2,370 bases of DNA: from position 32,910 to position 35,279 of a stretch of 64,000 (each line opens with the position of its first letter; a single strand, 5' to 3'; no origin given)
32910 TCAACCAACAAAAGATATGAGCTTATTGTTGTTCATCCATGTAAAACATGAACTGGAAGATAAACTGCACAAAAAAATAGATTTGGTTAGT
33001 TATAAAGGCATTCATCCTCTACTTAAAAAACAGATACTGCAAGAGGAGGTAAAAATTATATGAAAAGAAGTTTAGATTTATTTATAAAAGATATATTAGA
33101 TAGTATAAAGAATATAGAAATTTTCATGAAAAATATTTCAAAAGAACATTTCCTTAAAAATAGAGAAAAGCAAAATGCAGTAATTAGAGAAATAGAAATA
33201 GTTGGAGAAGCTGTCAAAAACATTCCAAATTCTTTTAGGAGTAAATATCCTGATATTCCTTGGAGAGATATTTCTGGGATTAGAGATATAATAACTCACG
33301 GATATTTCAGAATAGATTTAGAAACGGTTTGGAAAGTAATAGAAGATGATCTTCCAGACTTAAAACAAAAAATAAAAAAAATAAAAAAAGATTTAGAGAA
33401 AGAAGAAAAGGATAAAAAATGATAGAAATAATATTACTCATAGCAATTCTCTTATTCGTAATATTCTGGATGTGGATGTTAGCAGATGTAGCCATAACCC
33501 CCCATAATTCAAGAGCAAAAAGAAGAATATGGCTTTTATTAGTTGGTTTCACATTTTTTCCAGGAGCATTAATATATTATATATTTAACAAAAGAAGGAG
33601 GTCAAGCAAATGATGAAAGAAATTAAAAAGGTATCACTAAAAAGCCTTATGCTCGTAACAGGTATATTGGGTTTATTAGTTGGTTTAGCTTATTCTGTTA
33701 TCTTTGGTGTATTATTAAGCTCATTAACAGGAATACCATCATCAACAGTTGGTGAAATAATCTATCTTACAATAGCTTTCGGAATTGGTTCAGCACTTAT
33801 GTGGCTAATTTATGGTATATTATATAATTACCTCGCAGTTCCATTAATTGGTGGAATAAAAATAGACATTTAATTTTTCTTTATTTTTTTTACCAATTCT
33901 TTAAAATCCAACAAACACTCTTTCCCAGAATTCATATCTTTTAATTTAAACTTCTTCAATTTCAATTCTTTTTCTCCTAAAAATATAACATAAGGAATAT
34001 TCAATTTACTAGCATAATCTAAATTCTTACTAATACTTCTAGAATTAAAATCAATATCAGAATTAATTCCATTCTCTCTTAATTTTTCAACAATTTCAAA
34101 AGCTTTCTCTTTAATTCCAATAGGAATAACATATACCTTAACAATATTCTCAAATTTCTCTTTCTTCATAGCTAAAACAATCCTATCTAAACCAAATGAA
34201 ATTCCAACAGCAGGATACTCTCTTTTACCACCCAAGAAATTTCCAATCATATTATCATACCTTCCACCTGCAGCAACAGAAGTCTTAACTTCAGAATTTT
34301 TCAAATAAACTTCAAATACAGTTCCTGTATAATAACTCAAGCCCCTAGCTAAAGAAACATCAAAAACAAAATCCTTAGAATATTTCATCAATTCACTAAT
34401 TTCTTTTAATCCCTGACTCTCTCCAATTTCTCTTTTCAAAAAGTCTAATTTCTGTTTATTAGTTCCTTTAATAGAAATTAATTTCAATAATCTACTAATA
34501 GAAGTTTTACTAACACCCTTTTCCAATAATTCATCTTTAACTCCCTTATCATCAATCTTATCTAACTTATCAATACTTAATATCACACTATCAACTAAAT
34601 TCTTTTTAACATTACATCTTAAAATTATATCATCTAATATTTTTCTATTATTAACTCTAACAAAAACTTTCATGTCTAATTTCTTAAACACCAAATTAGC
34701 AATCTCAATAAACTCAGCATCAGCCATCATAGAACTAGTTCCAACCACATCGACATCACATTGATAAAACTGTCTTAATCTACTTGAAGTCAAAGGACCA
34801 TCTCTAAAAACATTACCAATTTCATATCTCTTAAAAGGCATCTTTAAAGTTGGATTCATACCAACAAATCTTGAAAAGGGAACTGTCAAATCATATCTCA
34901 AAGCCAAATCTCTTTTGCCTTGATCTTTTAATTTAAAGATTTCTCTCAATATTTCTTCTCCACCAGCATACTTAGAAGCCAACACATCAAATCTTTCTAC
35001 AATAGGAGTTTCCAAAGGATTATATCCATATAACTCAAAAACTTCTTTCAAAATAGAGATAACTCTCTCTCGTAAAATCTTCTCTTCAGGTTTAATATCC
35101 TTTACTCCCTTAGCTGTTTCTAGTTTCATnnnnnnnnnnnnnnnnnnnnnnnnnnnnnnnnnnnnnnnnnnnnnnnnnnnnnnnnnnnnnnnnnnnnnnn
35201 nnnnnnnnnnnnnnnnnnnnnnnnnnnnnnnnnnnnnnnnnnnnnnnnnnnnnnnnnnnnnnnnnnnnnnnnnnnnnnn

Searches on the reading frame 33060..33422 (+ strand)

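Call 55: search_protein_families(library=pfam, proteins=[window:33060-33422:+], max_evalue=0.0001)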
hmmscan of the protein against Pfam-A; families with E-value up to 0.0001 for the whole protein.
window:33060-33422:+ (120 aa): 1 family
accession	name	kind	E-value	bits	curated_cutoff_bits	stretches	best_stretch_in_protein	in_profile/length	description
PF01934.22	HepT-like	-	2.2e-31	108.5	23.5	1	12-108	1-120/120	Ribonuclease HepT-like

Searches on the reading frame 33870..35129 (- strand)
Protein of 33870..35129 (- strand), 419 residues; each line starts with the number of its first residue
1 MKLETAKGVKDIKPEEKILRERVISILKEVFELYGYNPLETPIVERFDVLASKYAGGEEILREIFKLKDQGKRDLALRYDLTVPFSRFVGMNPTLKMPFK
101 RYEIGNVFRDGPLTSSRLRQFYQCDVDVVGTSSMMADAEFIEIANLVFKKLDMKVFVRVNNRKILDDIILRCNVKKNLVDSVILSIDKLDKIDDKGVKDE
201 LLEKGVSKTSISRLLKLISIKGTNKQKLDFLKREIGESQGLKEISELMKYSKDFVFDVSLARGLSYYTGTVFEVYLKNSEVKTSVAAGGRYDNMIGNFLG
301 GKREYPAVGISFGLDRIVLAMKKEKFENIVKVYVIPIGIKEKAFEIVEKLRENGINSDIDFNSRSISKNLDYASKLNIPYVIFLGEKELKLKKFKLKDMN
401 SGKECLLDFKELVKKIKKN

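Call 10: search_protein_families(library=pfam, proteins=[window:33870-35129:-])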
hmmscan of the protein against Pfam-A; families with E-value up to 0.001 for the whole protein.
window:33870-35129:- (419 aa): 6 families
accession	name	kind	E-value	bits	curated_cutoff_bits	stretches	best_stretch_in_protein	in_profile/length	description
PF13393.11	tRNA-synt_His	-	1.2e-41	143.4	25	1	8-317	1-308/308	Histidyl-tRNA synthetase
PF03129.25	HGTP_anticodon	-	3.9e-18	65.8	21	1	331-419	1-94/94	Anticodon binding domain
PF01409.25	tRNA-synt_2d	-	9.8e-08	32.2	19.8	1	10-160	9-163/246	tRNA synthetases class II core domain (F)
PF00587.30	tRNA-synt_2b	-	9.9e-06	26.2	29.3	1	65-278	1-124/179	tRNA synthetase class II core domain (G, H, P, S and T)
PF00152.25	tRNA-synt_2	-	7e-05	22.5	25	0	101-159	94-147/308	tRNA synthetases class II (D, K and N)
PF12745.12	HGTP_anticodon2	-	0.00012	22.1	24.4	1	340-417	19-101/261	Anticodon binding domain of tRNAs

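Call 11: find_related_loci(query=window:33873-35129:-, collection=genome_contigs, flank=4000)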
Query window:33873-35129:- (419 aa) in genome_contigs; peptide patterns used: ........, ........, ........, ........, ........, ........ (x = any residue, [..] = any of these).
236 stretches matched a pattern; 75 encode a relative of the query (tblastn E <= 1e-3); 75 distinct loci.
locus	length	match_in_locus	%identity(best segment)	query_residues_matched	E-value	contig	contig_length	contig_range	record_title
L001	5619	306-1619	55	1-416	4e-146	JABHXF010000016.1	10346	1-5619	MAG: Candidatus Woesearchaeota archaeon isolate SI047_bin3 k141_503203, whole genome shotgun sequence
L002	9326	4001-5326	55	1-417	3e-140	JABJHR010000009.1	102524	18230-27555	MAG: Candidatus Woesearchaeota archaeon isolate SI074_bin25 k141_554335, whole genome shotgun sequence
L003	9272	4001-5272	55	1-419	7e-140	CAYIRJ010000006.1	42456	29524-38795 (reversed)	MAG TPA_asm: Candidatus Woesearchaeota archaeon isolate ERP119705_co24_373 genome assembly, contig: NODE_760_length_4245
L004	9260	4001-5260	52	1-417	9e-135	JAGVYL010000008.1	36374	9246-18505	Candidatus Woesearchaeota archaeon isolate RIFOXYD1_FULL_39_9.8 rifoxyd1_full_scaffold_1788, whole genome shotgun sequen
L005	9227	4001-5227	50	1-404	6e-135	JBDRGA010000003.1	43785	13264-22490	MAG: Candidatus Woesearchaeota archaeon isolate MEGAHIT-group-1.404 k141_5315493, whole genome shotgun sequence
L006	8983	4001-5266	52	1-415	2e-133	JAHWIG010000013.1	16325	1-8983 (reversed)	MAG: Candidatus Woesearchaeota archaeon isolate Yap5000.bin1.9 contig_1226, whole genome shotgun sequence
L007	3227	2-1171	52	23-402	9e-119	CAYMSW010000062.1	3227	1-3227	MAG TPA_asm: Candidatus Woesearchaeota archaeon isolate SRP077602_co7_458 genome assembly, contig: NODE_107125_length_32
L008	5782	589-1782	41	1-404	4e-88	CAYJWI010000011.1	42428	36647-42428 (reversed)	MAG TPA_asm: uncultured archaeon isolate ERP125453_co1_517 genome assembly, contig: NODE_677_length_42428_cov_11.240625,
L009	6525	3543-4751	43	1-410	1e-86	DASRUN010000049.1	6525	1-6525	MAG TPA_asm: archaeon isolate SMAG_U8112 k141_1532375, whole genome shotgun sequence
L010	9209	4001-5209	42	4-418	1e-85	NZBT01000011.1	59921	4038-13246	MAG: Candidatus Pacearchaeota archaeon isolate ARS1309 MHASMcontig_644192, whole genome shotgun sequence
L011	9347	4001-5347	38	2-417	1e-83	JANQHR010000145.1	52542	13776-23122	MAG: Bacteroidales bacterium isolate PL24a_bin.19 k99_1097855, whole genome shotgun sequence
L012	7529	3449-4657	38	1-390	2e-80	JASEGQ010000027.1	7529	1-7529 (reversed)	MAG: Candidatus Aenigmatarchaeota archaeon isolate Yes49-38 NODE_27_length_7529_cov_6.507091, whole genome shotgun seque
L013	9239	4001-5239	38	1-419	6e-79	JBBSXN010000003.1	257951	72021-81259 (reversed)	MAG: Nanoarchaeota archaeon isolate H43-bin083_1 H43_bin083_1_000000000003, whole genome shotgun sequence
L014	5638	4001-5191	39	1-385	2e-78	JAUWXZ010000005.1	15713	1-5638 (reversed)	MAG: Candidatus Aenigmatarchaeota archaeon isolate CSMAG_2697 CSMAG_2697_k141_183912_length_15713_cov_6.0000, whole geno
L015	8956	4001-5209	38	4-416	2e-78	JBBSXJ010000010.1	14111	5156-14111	MAG: Nanoarchaeota archaeon isolate H41-bin063_1 H41_bin063_1_000000000010, whole genome shotgun sequence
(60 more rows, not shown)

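Call 16: find_encoding_contigs(protein=window:33873-35129:-, flank=3000, max_places=6)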
Protein window:33873-35129:- (419 aa): no gene with exactly this product is on record in the collection.

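Call 17: find_homologous_proteins(query=window:33873-35129:-, max_evalue=1e-60)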
Query window:33873-35129:- (419 aa): 7224 proteins with E <= 1e-60 among 8000 candidates; the best 120 are listed.
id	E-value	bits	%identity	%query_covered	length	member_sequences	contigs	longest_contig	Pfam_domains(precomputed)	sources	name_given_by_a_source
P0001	2.6e-263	891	100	100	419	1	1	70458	PF13393.12,PF03129.26,PF01409.26,PF00587.31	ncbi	ncbi:MAG: histidine--tRNA ligase [Candidatus Woesearchaeota archaeon]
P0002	7.2e-262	886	100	100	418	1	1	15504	PF13393.12,PF03129.26,PF01409.26,PF00587.31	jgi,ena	-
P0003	8.1e-184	629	70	100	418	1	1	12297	PF13393.12,PF03129.26,PF00587.31,PF00152.26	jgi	jgi:histidyl-tRNA synthetase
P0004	4.8e-163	561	61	100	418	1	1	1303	PF13393.12,PF03129.26,PF01409.26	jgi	-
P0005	5.3e-162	558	61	100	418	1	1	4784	PF13393.12,PF03129.26,PF01409.26,PF00587.31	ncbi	-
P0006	6.0e-161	554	62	100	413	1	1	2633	PF13393.12,PF03129.26,PF00587.31,PF00152.26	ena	-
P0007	1.0e-160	553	62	100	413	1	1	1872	PF13393.12,PF03129.26,PF00587.31,PF00152.26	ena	-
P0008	1.1e-160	553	62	100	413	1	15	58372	PF13393.12,PF03129.26,PF00587.31,PF00152.26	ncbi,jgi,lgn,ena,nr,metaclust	ncbi:histidine--tRNA ligase [Candidatus Woesearchaeota archaeon]|nr:histidine--tRNA ligase [Candidat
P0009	1.5e-160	553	62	100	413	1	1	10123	PF13393.12,PF03129.26,PF00587.31,PF00152.26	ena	-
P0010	2.1e-160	552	62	100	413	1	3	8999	PF13393.12,PF03129.26,PF00587.31,PF00152.26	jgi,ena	-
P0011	2.1e-160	552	62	100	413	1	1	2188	PF13393.12,PF03129.26,PF00587.31,PF00152.26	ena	-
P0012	2.9e-160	552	62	100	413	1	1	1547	PF13393.12,PF03129.26,PF00152.26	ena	-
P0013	3.8e-160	552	62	100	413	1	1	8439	PF13393.12,PF03129.26,PF00587.31,PF00152.26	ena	-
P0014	4.4e-160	551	62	100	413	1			PF13393.12,PF03129.26,PF00587.31,PF00152.26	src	-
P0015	7.2e-160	551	62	100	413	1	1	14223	PF13393.12,PF03129.26,PF00587.31,PF00152.26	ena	-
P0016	1.3e-159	550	62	99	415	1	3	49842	PF13393.12,PF03129.26,PF01409.26,PF00587.31,PF00152.26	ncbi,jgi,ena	-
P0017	2.6e-158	546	60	100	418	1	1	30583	PF13393.12,PF03129.26,PF01409.26,PF00152.26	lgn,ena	-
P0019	2.4e-157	542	61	99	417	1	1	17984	PF13393.12,PF03129.26,PF01409.26,PF00587.31,PF00152.26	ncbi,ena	-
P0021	1.7e-156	540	61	100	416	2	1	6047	PF13393.12,PF03129.26,PF01409.26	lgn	-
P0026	6.4e-154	531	60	98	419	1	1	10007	PF13393.12,PF03129.26,PF01409.26,PF00587.31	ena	-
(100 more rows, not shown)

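Call 18: find_encoding_contigs(protein=P0002, flank=2000, max_places=2)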
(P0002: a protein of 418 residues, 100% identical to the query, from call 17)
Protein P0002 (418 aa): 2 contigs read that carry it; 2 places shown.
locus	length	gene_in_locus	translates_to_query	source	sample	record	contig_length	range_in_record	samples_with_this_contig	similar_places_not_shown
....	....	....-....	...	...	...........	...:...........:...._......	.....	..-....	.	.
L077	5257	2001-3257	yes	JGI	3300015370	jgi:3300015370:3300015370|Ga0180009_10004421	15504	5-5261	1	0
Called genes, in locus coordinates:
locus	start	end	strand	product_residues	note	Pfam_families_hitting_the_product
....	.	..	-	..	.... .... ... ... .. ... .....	?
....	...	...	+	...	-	-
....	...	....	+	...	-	-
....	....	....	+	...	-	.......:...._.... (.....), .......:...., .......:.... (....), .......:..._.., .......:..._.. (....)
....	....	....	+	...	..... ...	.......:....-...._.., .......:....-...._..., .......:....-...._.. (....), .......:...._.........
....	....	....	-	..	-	-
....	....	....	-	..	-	-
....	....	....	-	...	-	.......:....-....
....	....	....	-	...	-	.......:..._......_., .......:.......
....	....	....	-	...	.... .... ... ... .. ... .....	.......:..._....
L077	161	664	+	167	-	-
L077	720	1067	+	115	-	-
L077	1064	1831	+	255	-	PF00142:Fer4_NifH (faint), PF01656:CbiA, PF10609:ParA (weak), PF13614:AAA_31, PF13500:AAA_26 (weak)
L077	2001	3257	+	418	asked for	PF01409:tRNA-synt_2d, PF13393:tRNA-synt_His, PF00587:tRNA-synt_2b (weak), PF03129:HGTP_anticodon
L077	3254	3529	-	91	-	-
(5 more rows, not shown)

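Call 19: find_encoding_contigs(protein=P0003, flank=2000, max_places=2)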
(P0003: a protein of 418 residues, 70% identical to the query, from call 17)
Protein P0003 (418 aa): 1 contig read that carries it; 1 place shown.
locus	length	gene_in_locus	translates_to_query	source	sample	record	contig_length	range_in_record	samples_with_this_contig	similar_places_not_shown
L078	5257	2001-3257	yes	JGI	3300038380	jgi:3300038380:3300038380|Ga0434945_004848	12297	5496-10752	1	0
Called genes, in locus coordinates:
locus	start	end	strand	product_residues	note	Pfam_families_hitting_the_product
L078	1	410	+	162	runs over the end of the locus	-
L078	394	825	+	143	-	-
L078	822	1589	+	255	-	PF00142:Fer4_NifH (faint), PF01656:CbiA, PF06564:CBP_BcsQ (faint), PF13614:AAA_31, PF10609:ParA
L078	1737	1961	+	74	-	-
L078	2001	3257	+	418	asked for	PF00152:tRNA-synt_2 (faint), PF13393:tRNA-synt_His, PF00587:tRNA-synt_2b (weak), PF03129:HGTP_anticodon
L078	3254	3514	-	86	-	-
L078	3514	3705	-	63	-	-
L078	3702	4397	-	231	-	PF02616:SMC_ScpA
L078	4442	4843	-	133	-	PF09845:OapC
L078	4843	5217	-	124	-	PF09846:OapB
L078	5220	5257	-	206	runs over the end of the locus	PF00025:Arf (faint), PF03193:RsgA_GTPase (faint), PF00735:Septin (weak), PF01926:MMR_HSR1, PF02421:FeoB_N, PF08477:Roc (faint), PF09439:SRPRB (faint), PF00009:GTP_EFTU (weak)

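Call 20: find_encoding_contigs(protein=P0008, flank=2000, max_places=3)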
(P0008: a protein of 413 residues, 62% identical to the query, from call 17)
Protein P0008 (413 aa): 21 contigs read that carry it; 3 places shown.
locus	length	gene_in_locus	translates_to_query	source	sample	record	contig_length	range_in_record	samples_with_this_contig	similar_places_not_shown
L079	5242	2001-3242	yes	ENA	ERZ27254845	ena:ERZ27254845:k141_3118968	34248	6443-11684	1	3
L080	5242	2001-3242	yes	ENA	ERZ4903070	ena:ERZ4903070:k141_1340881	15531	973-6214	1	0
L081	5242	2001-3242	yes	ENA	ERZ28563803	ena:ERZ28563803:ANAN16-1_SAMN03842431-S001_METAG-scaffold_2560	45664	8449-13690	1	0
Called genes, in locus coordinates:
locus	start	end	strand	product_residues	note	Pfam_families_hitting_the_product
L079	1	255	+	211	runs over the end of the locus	PF24034:DUF7343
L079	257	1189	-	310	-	-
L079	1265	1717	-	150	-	PF01467:CTP_transf_like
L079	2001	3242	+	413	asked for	PF00152:tRNA-synt_2 (weak), PF13393:tRNA-synt_His, PF00587:tRNA-synt_2b (weak), PF03129:HGTP_anticodon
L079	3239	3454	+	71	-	-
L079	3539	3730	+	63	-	-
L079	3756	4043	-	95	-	-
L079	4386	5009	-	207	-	-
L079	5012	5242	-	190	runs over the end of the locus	-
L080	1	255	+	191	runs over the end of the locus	PF24034:DUF7343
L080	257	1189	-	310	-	-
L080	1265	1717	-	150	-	PF01467:CTP_transf_like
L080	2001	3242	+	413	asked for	PF00152:tRNA-synt_2 (weak), PF13393:tRNA-synt_His, PF00587:tRNA-synt_2b (weak), PF03129:HGTP_anticodon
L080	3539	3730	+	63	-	-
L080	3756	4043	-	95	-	-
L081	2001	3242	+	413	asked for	PF00152:tRNA-synt_2 (weak), PF13393:tRNA-synt_His, PF00587:tRNA-synt_2b (weak), PF03129:HGTP_anticodon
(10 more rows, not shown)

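Call 21: find_encoding_contigs(protein=P0016, flank=2000, max_places=2)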
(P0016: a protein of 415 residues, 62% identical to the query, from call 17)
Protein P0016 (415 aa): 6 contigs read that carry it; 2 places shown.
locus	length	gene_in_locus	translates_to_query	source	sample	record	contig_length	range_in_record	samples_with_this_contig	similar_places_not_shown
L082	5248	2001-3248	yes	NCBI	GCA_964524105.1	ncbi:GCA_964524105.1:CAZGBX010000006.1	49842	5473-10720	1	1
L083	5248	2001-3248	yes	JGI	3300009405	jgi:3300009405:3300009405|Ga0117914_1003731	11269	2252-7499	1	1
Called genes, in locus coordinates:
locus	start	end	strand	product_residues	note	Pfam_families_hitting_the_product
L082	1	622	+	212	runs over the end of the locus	PF24034:DUF7343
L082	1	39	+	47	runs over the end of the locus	-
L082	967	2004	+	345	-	PF14528:LAGLIDADG_3 (weak)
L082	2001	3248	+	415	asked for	PF00152:tRNA-synt_2 (weak), PF01409:tRNA-synt_2d (weak), PF13393:tRNA-synt_His, PF00587:tRNA-synt_2b (weak), PF03129:HGTP_anticodon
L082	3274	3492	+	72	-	-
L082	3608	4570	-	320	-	PF01073:3Beta_HSD, PF01370:Epimerase, PF02719:Polysacc_synt_2, PF04321:RmlD_sub_bind, PF07993:NAD_binding_4 (faint), PF16363:GDP_Man_Dehyd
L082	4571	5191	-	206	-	-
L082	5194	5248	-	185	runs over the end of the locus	-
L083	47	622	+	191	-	PF24034:DUF7343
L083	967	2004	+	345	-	PF14528:LAGLIDADG_3 (weak)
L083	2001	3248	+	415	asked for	PF00152:tRNA-synt_2 (weak), PF01409:tRNA-synt_2d (weak), PF13393:tRNA-synt_His, PF00587:tRNA-synt_2b (weak), PF03129:HGTP_anticodon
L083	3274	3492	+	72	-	-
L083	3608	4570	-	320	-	PF01073:3Beta_HSD, PF01370:Epimerase, PF02719:Polysacc_synt_2, PF04321:RmlD_sub_bind, PF07993:NAD_binding_4 (faint), PF16363:GDP_Man_Dehyd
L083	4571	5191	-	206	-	-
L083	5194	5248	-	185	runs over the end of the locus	-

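Call 22: find_encoding_contigs(protein=P0017, flank=2000, max_places=2)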
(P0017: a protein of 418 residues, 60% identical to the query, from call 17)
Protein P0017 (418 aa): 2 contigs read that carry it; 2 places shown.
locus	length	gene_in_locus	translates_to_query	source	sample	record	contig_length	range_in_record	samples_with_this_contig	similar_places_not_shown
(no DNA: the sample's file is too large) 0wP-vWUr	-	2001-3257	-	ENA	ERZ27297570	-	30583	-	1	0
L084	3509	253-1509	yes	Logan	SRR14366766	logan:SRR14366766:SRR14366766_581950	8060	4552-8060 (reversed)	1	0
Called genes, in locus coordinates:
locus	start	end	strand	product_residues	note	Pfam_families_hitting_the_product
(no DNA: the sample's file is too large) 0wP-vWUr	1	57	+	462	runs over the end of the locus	PF22067:Cep192_D3 (faint)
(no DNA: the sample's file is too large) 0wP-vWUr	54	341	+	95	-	-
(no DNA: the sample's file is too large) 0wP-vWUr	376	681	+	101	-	-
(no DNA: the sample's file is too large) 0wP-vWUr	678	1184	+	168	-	-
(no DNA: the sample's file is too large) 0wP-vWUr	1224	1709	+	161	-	-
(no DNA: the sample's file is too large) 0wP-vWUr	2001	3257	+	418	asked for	PF00152:tRNA-synt_2 (weak), PF01409:tRNA-synt_2d (weak), PF13393:tRNA-synt_His, PF03129:HGTP_anticodon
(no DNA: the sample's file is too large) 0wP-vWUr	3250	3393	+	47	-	PF21349:RUBY_RBDX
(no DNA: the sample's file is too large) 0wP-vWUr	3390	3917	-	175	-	-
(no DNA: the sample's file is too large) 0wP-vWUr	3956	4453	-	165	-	PF01596:Methyltransf_3, PF13578:Methyltransf_24 (weak)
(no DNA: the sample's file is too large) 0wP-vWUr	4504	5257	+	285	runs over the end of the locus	PF17773:UPF0176_N, PF00581:Rhodanese, PF12368:Rhodanese_C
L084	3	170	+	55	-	?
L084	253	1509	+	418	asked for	PF00152:tRNA-synt_2 (weak), PF01409:tRNA-synt_2d (weak), PF13393:tRNA-synt_His, PF03129:HGTP_anticodon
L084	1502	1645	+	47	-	PF21349:RUBY_RBDX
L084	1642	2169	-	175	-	-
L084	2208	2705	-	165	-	PF01596:Methyltransf_3, PF13578:Methyltransf_24 (weak)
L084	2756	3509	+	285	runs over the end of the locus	PF17773:UPF0176_N, PF00581:Rhodanese, PF12368:Rhodanese_C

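Call 59: find_encoding_contigs(protein=P0005, flank=1500, max_places=1)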
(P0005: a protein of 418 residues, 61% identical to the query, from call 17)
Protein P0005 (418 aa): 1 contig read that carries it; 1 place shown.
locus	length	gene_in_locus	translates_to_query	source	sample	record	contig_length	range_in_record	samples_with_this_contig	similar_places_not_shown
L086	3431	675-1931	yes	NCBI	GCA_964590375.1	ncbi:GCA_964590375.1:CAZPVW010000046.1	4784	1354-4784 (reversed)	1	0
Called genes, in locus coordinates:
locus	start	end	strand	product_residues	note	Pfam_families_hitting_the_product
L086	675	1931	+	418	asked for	PF01409:tRNA-synt_2d (weak), PF13393:tRNA-synt_His, PF00587:tRNA-synt_2b (faint), PF03129:HGTP_anticodon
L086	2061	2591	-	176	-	-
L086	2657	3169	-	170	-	PF01596:Methyltransf_3, PF01135:PCMT (weak), PF13847:Methyltransf_31 (weak), PF13649:Methyltransf_25 (weak), PF13578:Methyltransf_24 (weak)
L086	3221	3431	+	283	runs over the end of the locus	PF17773:UPF0176_N, PF00581:Rhodanese, PF12368:Rhodanese_C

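Call 60: find_encoding_contigs(protein=P0019, flank=1500, max_places=1)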
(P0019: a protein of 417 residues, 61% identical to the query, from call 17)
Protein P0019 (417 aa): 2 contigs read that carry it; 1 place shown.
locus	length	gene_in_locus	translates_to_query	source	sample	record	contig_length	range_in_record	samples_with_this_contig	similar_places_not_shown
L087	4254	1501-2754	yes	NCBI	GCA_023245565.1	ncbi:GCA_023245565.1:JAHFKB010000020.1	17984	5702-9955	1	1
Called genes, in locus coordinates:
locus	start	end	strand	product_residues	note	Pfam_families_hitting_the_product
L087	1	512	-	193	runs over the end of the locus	PF14066:DUF4256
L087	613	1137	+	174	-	-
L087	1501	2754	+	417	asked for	PF00152:tRNA-synt_2 (weak), PF01409:tRNA-synt_2d (weak), PF13393:tRNA-synt_His, PF00587:tRNA-synt_2b (weak), PF03129:HGTP_anticodon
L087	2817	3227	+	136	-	-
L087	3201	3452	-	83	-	-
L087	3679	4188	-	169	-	PF01596:Methyltransf_3, PF05958:tRNA_U5-meth_tr (weak), PF01135:PCMT (weak), PF01564:Spermine_synth, PF03602:Cons_hypoth95 (weak), PF05175:MTS, PF13847:Methyltransf_31, PF13649:Methyltransf_25, +3 more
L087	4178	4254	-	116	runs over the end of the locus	-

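Call 61: find_encoding_contigs(protein=P0021, flank=1500, max_places=1)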
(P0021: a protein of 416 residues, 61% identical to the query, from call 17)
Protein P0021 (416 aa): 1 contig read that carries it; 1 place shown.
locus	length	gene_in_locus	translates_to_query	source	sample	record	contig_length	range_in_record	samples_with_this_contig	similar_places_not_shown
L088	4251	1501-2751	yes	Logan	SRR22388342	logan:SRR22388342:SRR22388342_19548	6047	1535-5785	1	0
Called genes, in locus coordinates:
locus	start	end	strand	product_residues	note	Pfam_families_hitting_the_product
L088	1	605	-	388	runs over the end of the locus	PF13385:Laminin_G_3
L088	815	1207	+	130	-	-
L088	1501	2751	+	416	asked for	PF01409:tRNA-synt_2d (weak), PF13393:tRNA-synt_His, PF03129:HGTP_anticodon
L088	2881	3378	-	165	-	-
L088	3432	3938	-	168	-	PF01596:Methyltransf_3, PF01135:PCMT (weak), PF03602:Cons_hypoth95 (weak), PF05175:MTS (weak), PF01564:Spermine_synth (weak), PF13847:Methyltransf_31 (weak), PF13578:Methyltransf_24, PF13649:Methyltransf_25, +1 more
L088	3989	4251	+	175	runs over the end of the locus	?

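Call 62: find_encoding_contigs(protein=P0026, flank=1500, max_places=1)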
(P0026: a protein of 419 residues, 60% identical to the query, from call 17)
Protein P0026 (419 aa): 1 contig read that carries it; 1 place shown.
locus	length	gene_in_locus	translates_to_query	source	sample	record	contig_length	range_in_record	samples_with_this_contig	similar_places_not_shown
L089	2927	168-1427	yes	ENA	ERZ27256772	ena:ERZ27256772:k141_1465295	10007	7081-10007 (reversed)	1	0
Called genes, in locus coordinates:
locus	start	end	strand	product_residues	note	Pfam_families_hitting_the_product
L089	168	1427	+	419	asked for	PF01409:tRNA-synt_2d (weak), PF13393:tRNA-synt_His, PF00587:tRNA-synt_2b (weak), PF03129:HGTP_anticodon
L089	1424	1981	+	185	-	-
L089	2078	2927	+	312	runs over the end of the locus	PF04773:FecR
